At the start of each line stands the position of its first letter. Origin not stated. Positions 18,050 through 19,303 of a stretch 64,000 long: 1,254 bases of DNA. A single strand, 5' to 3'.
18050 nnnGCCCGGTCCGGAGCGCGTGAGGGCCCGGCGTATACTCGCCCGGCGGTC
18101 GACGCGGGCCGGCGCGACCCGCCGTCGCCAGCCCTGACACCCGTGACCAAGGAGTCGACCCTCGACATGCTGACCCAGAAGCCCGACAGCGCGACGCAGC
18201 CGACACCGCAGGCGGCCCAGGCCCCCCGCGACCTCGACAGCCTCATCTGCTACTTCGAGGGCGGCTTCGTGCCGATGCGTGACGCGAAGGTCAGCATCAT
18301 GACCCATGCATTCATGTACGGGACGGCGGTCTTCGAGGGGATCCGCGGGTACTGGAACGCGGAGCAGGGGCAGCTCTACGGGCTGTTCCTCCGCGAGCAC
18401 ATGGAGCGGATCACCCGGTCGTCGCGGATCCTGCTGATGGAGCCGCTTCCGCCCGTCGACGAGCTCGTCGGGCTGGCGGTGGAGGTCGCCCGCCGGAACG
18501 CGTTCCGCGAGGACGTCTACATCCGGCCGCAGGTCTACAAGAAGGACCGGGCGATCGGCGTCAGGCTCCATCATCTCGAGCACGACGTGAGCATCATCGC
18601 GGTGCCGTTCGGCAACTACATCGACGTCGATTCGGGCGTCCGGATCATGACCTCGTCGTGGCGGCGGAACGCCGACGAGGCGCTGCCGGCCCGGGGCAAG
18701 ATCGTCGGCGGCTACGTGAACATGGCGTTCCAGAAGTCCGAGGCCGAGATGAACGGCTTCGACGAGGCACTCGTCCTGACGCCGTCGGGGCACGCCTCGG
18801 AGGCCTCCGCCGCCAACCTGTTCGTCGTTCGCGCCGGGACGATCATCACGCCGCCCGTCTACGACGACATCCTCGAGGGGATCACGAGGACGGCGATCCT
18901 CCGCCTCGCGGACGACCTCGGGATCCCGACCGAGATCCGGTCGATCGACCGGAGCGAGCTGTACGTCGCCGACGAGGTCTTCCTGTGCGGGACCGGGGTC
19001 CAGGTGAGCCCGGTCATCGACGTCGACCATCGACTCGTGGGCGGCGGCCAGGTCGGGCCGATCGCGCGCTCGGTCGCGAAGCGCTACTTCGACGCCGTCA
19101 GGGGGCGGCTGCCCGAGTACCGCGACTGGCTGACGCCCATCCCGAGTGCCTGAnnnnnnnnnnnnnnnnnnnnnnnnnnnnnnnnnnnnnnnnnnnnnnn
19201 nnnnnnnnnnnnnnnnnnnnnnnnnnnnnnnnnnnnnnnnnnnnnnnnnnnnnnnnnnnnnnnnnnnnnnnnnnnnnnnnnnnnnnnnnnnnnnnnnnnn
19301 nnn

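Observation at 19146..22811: Processive GT2 synthase (QxxRW) convergent with a multi-TM LCP ligase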

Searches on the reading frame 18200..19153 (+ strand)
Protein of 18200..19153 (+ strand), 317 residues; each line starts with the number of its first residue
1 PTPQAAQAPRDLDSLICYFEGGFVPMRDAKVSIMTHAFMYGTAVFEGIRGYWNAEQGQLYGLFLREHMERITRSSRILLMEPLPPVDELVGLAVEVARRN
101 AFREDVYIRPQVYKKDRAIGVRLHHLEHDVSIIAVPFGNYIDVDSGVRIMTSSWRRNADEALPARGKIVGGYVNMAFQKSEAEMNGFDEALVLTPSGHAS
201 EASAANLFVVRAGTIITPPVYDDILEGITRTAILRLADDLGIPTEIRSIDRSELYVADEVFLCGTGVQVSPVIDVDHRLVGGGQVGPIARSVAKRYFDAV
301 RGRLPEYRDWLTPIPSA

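Call 3: search_protein_families(library=pfam, proteins=[window:18200-19153:+], max_evalue=0.1)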
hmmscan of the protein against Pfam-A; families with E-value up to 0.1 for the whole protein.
window:18200-19153:+ (317 aa): 1 family
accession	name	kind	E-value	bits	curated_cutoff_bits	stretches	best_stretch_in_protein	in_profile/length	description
PF01063.24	Aminotran_4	-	1.2e-42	146.7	28.5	1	44-272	2-220/223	Amino-transferase class IV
